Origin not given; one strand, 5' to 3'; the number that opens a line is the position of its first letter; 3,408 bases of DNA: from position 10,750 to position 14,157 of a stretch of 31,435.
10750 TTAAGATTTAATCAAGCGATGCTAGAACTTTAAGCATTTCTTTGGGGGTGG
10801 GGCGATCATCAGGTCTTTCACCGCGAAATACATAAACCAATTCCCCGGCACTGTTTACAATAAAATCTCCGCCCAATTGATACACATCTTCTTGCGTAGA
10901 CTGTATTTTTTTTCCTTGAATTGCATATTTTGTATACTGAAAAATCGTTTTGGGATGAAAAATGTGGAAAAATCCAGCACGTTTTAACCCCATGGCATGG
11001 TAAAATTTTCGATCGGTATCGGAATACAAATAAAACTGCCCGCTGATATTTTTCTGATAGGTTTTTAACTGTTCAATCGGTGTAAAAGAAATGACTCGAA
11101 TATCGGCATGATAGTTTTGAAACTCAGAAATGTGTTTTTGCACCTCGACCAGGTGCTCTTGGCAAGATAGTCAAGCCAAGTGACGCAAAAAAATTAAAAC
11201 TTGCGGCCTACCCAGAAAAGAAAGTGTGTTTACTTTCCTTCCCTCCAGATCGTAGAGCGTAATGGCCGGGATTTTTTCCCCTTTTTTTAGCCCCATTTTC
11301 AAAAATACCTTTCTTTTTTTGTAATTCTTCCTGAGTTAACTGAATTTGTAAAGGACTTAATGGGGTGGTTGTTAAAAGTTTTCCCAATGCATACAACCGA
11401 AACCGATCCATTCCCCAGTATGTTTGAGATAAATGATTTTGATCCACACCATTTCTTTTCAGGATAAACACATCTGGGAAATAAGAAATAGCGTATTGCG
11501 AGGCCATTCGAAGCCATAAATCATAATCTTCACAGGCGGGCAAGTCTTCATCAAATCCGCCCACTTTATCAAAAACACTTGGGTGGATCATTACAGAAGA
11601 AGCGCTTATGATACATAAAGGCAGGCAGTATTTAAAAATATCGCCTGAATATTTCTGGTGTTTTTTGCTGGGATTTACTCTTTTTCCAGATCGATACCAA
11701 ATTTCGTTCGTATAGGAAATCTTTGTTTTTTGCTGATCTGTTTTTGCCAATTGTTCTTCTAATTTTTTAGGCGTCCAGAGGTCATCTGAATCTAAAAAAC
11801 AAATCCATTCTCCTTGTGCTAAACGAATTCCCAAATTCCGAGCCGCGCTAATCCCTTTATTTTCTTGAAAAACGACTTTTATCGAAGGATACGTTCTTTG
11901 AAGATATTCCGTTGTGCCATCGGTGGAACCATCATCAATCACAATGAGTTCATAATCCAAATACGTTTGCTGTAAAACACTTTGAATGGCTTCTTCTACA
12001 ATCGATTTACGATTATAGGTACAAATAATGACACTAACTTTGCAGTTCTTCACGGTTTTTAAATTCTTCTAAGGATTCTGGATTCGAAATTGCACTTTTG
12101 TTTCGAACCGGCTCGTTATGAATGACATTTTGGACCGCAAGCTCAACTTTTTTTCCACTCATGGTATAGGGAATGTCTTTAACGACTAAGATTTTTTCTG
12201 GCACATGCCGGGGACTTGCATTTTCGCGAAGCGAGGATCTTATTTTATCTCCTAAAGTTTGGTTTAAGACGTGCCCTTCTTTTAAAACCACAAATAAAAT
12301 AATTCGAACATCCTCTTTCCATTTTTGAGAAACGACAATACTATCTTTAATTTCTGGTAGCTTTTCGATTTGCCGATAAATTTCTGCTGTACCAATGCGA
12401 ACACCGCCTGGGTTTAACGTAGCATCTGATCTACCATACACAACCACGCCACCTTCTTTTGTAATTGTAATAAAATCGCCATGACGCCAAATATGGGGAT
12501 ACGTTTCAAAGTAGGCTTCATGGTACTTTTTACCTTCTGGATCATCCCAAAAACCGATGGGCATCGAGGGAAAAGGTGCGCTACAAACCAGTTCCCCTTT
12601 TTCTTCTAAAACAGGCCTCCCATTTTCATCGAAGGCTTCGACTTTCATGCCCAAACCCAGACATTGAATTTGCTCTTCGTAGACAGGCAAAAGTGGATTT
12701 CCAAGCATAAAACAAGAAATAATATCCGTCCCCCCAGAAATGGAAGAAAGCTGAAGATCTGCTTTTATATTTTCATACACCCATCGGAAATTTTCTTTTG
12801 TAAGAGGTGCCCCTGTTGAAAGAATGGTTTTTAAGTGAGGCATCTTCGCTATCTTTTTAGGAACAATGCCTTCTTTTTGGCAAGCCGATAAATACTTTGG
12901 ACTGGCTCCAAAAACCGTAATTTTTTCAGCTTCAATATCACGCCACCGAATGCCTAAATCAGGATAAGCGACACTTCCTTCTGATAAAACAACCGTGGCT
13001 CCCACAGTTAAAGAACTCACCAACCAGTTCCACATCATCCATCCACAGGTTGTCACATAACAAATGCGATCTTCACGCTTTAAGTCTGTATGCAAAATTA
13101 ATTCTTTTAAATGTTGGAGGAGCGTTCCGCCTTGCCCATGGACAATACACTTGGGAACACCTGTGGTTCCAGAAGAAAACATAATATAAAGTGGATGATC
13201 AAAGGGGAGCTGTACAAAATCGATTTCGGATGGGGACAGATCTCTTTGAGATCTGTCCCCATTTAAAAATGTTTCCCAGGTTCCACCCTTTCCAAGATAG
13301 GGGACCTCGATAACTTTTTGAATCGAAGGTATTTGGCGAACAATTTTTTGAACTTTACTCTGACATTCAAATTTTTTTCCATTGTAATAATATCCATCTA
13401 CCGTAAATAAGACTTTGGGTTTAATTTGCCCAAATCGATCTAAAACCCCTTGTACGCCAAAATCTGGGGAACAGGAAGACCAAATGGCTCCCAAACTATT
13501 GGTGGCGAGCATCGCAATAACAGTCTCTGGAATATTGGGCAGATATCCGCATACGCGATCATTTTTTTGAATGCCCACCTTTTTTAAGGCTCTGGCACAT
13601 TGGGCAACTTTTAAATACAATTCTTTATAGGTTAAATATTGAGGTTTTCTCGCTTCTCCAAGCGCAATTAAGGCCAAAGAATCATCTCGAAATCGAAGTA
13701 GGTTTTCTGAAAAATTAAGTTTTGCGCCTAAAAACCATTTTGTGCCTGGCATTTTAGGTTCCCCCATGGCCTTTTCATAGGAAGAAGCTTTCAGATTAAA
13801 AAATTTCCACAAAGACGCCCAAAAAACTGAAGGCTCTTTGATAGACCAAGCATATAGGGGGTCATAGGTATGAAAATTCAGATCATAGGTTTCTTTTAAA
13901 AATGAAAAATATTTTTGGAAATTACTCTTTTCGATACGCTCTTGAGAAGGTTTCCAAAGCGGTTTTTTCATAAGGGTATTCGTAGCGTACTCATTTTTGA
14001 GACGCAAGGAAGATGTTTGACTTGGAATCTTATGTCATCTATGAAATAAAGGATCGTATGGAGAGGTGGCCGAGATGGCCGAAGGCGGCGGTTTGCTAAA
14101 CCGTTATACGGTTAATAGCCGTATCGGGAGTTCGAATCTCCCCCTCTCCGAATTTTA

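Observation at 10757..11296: Hidden UxxC peroxiredoxin-like selenoprotein read through an in-frame UGA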

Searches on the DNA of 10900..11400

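Call 36: search_rna_families(source=window, start=10900, end=11400, threshold=evalue, max_evalue=10)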
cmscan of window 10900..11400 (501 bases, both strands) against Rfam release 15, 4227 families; matches with E-value up to 10: 3.
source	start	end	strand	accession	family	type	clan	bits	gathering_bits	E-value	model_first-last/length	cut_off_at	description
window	10952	11047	-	RF02697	LDH1_5p_UTR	Cis-reg;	-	16.6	113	4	1-102/102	no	LDH1 5'UTR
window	11307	11400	+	RF01816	RsaA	Gene; sRNA;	-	15.3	50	6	1-100/134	3'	RNA Staph. aureus A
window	11302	11386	+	RF01883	TUG1_2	Gene; lncRNA;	-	15.3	90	7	1-89/89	no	Taurine upregulated gene 1 conserved region 2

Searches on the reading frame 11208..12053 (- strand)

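Call 4: search_protein_families(library=pfam, proteins=[window:11208-12053:-])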
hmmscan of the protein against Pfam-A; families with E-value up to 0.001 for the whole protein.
window:11208-12053:- (281 aa): 5 families
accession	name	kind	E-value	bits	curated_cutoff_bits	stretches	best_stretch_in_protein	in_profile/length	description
PF00535.33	Glycos_transf_2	-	1.1e-37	129.9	23.3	1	7-162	1-165/168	Glycosyl transferase family 2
PF10111.15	Glyco_tranf_2_2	-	2.7e-23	83.3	27.3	1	7-190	1-206/276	Glycosyltransferase like family 2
PF13641.12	Glyco_tranf_2_3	-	1.5e-17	64.8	27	1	6-186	3-197/230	Glycosyltransferase like family 2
PF13704.12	Glyco_tranf_2_4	-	1.3e-05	26.1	27.5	1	35-94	21-85/98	Glycosyl transferase family 2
PF13632.12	Glyco_trans_2_3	-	0.00057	20.2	27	1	83-196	1-120/198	Glycosyl transferase family group 2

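Call 5: search_protein_families(library=ncbifam, proteins=[window:11208-12053:-])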
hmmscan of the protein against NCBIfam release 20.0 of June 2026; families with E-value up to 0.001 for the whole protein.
window:11208-12053:- (281 aa): 27 families (the best 25 are shown)
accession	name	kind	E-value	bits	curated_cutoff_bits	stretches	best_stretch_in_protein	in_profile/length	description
NF047683.1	TeichurnBiosyTuaG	equivalog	9.5e-32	110.6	400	1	4-213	6-215/252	teichuronic acid biosynthesis protein TuaG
NF041875.1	EPS_EpsD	equivalog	5.2e-28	98.4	370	1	6-112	1-111/325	exopolysaccharide biosynthesis glycosyltransferase EpsD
NF007482.0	PRK10073.1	equivalog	2.5e-26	92.5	423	1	3-122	5-127/334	glycosyltransferase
NF007453.0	PRK10018.1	equivalog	1.3e-21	77.5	382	1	3-188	5-194/280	colanic acid biosynthesis glycosyltransferase WcaA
TIGR04283.1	glyco_like_mftF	equivalog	8.1e-21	74.6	182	1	6-220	1-206/221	TIGR04283 family arsenosugar biosynthesis glycosyltransferase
NF053739.1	GlytfEpsEBac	equivalog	1.3e-20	73.5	450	1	5-184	2-186/265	glycosyltransferase EpsE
TIGR04017.1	WcaA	equivalog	1.6e-20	73.9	495.75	1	3-188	4-193/279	colanic acid biosynthesis glycosyltransferase WcaA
TIGR03965.1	mycofact_glyco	equivalog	1.2e-19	70.6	280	1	5-107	75-181/467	mycofactocin biosynthesis glycosyltransferase MftF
NF050050.1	ProtGlycPglI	equivalog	1.9e-19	70.2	500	1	5-109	3-112/306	GalNAc(5)-diNAcBac-PP-undecaprenol beta-1,3-glucosyltransferase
TIGR03937.1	PgaC_IcaA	equivalog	1.6e-18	66.9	422.3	1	5-96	46-141/407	poly-beta-1,6-N-acetyl-D-glucosamine synthase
NF041394.1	GtaseAglG_Halo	equivalog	1.6e-17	63.8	440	1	5-107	2-109/304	glucosyl-dolichyl phosphate glucuronosyltransferase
NF038299.1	EPS_HpsN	equivalog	1.5e-15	57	425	1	5-112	2-112/317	hormogonium polysaccharide biosynthesis glycosyltransferase HpsN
NF038302.1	EPS_HpsE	equivalog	2.2e-15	56.4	300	1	5-107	2-113/307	hormogonium polysaccharide biosynthesis glycosyltransferase HpsE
TIGR04009.1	wcaE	equivalog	1.4e-13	50.7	369.2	1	7-135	4-138/248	colanic acid biosynthesis glycosyltransferase WcaE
TIGR04195.1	S_glycosyl_SunS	equivalog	8.3e-11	41.3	350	1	7-93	60-143/421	SunS family peptide S-glycosyltransferase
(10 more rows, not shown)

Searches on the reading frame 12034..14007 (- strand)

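Call 4: search_protein_families(library=pfam, proteins=[window:12034-14007:-])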
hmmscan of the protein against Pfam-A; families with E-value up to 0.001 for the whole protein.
window:12034-14007:- (657 aa): 3 families
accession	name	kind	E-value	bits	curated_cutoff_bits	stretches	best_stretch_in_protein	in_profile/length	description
PF00501.34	AMP-binding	-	1.2e-47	163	29.9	1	109-478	10-377/384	AMP-binding enzyme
PF16177.11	ACAS_N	-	1.7e-10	41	27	1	48-102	1-54/55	Acetyl-coenzyme A synthetase N-terminus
PF13193.12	AMP-binding_C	-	6.7e-06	27.4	24.5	1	549-619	8-76/76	AMP-binding enzyme C-terminal domain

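Call 5: search_protein_families(library=ncbifam, proteins=[window:12034-14007:-])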
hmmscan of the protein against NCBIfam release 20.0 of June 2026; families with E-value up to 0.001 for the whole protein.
window:12034-14007:- (657 aa): 77 families (the best 25 are shown)
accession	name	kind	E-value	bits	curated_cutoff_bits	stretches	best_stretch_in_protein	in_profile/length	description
NF002937.0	PRK03584.1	subfamily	1.3e-281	935.6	639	1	13-656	3-655/657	acetoacetate--CoA ligase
TIGR01217.1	ac_ac_CoA_syn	equivalog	3.4e-261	868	520.9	1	15-657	4-652/652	acetoacetate--CoA ligase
TIGR02188.1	Ac_CoA_lig_AcsA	equivalog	4.2e-87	292.9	724.95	1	45-650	4-627/629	acetate--CoA ligase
NF001208.0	PRK00174.1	subfamily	2e-85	287.5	657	1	36-653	17-645/649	acetate--CoA ligase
NF007815.0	PRK10524.1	equivalog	9.1e-56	189.6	955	1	47-651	3-625/629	propionate--CoA ligase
TIGR02316.1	propion_prpE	equivalog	4e-51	174.4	827.4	1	47-651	2-624/628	propionate--CoA ligase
NF003313.0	PRK04319.1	equivalog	2.2e-40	138.5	729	1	107-620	58-552/574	acetate--CoA ligase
NF004837.0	PRK06187.1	subfamily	2.3e-34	118.5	476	1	121-620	33-513/531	long-chain-fatty-acid--CoA ligase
TIGR01733.1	AA-adenyl-dom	subfamily_domain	4.4e-32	111.4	317.4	1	126-558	1-409/409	amino acid adenylation domain-containing protein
NF047394.1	AcylCoAsynMbcS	equivalog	4.6e-31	108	850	1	97-623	12-516/525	acyl-CoA synthetase MbcS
NF004814.0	PRK06164.1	equivalog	1.8e-27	96.1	677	1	110-621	26-519/540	acyl-CoA synthetase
NF053567.1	HBDA_AROS1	equivalog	7e-27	94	1000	1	124-628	39-518/523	3-hydroxybenzoate--CoA ligase HbdA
NF004758.0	PRK06087.1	equivalog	4.5e-25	88.1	736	1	125-623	51-529/548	medium-chain fatty-acid--CoA ligase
NF005801.1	PRK07656.1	equivalog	1.3e-23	83.5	657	1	122-621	24-495/500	FadD3 family acyl-CoA ligase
TIGR02262.1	benz_CoA_lig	subfamily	1.9e-23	83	375.25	1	270-619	161-499/508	benzoate-CoA ligase family protein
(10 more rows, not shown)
